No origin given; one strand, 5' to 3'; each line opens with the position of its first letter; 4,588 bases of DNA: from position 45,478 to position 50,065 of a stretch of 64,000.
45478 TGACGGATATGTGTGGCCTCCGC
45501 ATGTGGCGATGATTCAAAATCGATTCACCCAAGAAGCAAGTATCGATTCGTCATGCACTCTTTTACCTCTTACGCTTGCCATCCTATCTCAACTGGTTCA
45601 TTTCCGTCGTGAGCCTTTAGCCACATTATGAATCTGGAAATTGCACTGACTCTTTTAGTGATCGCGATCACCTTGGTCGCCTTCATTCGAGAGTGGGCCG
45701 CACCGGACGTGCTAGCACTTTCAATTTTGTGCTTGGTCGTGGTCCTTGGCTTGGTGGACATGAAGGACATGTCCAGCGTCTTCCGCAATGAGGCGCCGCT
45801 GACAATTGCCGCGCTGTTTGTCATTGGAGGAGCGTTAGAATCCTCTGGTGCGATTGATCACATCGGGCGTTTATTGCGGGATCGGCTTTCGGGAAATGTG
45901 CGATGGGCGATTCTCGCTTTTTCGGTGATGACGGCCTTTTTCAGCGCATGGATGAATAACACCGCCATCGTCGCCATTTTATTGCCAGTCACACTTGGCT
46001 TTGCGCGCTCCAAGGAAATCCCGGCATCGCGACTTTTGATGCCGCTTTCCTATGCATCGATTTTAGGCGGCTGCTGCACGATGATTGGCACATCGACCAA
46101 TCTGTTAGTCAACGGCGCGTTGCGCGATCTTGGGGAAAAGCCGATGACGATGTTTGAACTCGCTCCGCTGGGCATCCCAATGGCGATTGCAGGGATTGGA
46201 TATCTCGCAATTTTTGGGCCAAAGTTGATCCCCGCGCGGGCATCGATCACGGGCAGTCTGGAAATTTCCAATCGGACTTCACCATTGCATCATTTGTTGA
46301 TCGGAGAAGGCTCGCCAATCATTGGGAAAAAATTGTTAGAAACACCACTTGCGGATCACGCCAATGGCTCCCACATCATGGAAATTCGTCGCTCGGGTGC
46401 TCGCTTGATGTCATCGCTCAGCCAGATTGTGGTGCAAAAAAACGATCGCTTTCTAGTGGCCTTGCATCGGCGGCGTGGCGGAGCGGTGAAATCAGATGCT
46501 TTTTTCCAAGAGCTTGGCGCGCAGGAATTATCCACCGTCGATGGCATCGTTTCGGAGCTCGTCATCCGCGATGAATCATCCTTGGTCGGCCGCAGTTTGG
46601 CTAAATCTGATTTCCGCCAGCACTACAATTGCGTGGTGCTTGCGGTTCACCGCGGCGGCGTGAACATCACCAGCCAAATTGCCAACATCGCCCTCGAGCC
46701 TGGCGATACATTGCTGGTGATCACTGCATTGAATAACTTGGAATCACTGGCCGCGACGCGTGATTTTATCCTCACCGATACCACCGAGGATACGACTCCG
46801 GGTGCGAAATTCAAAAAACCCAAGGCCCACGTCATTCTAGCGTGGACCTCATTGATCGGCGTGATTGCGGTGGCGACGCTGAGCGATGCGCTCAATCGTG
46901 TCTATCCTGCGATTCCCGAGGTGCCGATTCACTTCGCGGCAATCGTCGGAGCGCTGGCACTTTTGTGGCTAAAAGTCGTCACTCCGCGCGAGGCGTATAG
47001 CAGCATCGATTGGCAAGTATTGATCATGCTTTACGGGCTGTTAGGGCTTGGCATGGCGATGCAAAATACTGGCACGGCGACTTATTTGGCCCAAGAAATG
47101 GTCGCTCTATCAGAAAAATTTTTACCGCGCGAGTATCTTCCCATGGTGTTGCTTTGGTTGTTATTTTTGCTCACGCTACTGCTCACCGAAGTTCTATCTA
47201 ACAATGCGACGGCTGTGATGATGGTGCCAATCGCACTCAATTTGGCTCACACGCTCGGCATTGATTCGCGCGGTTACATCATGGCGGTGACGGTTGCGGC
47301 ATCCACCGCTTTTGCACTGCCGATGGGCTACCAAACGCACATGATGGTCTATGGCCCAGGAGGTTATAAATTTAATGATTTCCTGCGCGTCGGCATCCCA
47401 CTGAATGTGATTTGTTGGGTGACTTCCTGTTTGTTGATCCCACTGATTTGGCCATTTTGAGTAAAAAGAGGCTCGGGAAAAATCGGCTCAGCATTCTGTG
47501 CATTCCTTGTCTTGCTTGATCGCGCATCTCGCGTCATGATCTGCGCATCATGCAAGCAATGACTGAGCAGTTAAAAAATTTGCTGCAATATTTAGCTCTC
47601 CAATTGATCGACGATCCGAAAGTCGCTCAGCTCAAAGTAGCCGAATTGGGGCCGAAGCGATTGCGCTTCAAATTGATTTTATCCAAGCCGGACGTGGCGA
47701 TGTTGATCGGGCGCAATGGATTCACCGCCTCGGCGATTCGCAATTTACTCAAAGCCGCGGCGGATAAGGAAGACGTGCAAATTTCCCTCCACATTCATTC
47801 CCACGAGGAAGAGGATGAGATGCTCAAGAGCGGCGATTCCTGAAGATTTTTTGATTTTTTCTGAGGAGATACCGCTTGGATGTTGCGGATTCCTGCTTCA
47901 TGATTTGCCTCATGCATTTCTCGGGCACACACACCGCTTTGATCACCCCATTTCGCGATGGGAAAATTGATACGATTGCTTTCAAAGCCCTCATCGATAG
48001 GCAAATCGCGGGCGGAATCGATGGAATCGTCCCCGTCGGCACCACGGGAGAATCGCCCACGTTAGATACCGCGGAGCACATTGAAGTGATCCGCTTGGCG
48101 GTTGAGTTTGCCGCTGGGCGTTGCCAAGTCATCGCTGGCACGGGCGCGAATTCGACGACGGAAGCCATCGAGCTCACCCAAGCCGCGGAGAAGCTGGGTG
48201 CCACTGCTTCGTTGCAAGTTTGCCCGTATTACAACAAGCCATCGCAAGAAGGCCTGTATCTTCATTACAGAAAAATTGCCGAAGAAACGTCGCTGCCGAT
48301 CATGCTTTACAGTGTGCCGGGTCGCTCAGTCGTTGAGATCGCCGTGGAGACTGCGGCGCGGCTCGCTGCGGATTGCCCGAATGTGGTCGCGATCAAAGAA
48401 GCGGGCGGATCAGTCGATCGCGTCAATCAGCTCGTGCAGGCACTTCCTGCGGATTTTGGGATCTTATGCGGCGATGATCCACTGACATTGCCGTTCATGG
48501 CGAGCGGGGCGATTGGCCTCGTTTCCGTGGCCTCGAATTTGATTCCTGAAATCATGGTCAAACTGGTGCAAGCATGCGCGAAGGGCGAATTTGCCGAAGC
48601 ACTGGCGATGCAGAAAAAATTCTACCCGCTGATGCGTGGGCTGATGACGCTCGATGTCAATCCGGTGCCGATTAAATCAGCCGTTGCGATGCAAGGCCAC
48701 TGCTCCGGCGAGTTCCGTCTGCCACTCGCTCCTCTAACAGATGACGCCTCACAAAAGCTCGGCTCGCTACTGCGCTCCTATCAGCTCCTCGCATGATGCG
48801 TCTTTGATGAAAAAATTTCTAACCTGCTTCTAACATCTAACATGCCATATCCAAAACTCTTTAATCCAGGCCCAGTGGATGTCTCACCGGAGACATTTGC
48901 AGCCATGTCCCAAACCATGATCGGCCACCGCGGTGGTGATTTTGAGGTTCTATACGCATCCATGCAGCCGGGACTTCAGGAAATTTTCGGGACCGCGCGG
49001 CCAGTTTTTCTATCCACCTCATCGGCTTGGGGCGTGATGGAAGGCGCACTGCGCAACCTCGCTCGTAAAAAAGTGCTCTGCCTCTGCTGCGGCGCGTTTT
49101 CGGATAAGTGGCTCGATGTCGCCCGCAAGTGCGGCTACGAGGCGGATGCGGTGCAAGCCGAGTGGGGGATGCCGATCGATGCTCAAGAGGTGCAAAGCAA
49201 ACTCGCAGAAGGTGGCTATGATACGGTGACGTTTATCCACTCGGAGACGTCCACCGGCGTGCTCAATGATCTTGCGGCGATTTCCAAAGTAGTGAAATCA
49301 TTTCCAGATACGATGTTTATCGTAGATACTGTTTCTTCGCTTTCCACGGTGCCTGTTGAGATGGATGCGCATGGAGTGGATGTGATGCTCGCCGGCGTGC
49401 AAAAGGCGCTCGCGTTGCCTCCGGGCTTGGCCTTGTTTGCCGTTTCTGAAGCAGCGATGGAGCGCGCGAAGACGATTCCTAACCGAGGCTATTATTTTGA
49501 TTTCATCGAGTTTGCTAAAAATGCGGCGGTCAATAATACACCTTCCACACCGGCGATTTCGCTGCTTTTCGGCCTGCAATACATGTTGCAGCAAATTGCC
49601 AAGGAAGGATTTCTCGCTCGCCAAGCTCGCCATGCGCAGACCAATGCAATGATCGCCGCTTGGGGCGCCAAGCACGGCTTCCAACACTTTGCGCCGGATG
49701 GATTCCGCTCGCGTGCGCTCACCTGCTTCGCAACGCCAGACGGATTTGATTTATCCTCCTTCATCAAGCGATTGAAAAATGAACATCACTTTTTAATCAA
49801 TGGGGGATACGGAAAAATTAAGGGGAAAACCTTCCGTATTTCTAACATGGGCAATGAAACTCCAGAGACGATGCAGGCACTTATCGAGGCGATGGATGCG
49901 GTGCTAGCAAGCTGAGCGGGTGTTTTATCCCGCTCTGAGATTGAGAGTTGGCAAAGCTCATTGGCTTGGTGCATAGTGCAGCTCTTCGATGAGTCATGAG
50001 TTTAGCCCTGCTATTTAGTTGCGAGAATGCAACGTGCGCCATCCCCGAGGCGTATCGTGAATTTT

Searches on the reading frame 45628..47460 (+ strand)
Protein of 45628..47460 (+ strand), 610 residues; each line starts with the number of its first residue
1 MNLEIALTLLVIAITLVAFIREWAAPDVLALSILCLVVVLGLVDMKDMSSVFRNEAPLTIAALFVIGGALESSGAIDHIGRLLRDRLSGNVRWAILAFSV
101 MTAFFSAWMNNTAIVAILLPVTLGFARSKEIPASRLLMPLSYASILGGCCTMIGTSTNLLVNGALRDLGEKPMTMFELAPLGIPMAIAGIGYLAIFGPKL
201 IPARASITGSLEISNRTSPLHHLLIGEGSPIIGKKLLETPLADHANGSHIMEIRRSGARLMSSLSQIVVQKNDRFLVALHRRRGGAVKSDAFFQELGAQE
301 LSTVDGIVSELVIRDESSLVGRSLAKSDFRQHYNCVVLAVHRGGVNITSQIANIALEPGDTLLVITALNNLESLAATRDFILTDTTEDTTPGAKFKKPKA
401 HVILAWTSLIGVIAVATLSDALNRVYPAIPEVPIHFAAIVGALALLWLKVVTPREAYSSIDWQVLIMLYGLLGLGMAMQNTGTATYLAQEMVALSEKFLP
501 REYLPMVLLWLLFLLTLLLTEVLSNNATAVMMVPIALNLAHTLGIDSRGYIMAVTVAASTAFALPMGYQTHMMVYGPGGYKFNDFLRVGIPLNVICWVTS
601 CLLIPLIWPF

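Call 39: search_protein_families(library=ncbifam, proteins=[window:45628-47460:+], max_evalue=0.00001)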
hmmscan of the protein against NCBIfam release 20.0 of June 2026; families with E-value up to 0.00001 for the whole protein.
window:45628-47460:+ (610 aa): 2 families
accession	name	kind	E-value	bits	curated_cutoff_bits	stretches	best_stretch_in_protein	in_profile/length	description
TIGR00785.1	dass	subfamily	5.4e-41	140.7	198.6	2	433-603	271-439/444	DASS family sodium-coupled anion symporter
NF040989.1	MamN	equivalog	3.2e-14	52.5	500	1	88-164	90-166/437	magnetosome biogenesis transporter MamN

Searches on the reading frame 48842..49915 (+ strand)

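Call 39: search_protein_families(library=ncbifam, proteins=[window:48842-49915:+], max_evalue=0.00001)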
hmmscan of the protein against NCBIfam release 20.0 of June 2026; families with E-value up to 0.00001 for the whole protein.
window:48842-49915:+ (357 aa): 7 families
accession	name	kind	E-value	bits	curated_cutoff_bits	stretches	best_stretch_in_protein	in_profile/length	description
NF045640.1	AspGlyoxATaseBhcA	equivalog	1.3e-57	195.5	650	1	5-349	6-358/395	L-aspartate--glyoxylate aminotransferase BhcA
TIGR03301.1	PhnW-AepZ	equivalog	4e-50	171.2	360.8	1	6-354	2-354/355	2-aminoethylphosphonate aminotransferase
NF046070.1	PyrdoxPyrvTramin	equivalog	6.5e-43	147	600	1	8-355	10-364/369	pyridoxamine--pyruvate transaminase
NF010006.0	PRK13479.1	equivalog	2.9e-34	118.8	296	1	5-355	7-361/369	2-aminoethylphosphonate--pyruvate transaminase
TIGR02326.1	transamin_PhnW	equivalog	2.4e-30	105.9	400.8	1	6-353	6-358/363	2-aminoethylphosphonate--pyruvate transaminase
TIGR01366.1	serC_3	equivalog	9.8e-21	74.3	401.65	1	7-355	7-358/361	phosphoserine transaminase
NF003764.0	PRK05355.1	equivalog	3e-13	49.4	253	1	22-352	34-350/357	3-phosphoserine/phosphohydroxythreonine transaminase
